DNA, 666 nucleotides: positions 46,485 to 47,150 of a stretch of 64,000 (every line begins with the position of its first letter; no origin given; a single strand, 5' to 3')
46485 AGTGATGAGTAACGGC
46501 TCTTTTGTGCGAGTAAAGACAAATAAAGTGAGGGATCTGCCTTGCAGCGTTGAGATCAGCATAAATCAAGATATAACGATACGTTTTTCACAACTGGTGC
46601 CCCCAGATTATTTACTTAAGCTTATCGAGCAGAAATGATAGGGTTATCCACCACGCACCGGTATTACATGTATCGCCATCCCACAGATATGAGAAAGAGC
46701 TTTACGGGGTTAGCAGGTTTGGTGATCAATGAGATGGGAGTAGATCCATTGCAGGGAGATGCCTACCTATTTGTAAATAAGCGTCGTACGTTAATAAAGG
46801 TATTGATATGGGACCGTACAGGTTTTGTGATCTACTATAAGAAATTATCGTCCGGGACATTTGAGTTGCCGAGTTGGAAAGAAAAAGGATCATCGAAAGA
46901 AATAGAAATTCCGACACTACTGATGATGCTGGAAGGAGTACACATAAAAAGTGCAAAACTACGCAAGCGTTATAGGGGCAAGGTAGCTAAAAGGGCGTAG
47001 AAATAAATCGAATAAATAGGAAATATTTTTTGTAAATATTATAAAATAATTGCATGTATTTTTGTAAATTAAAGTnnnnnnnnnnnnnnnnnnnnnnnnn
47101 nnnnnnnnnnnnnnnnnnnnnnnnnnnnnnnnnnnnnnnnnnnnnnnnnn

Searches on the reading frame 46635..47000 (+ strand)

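Call 9: search_protein_families(library=pfam, proteins=[window:46635-47000:+], max_evalue=0.001)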
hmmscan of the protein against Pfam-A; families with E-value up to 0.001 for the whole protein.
window:46635-47000:+ (121 aa): 1 family
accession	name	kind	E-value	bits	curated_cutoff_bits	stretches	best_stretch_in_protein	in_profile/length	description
PF05717.18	TnpB_IS66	-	1.9e-31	108.4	26.6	1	9-107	2-99/101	IS66 Orf2 like protein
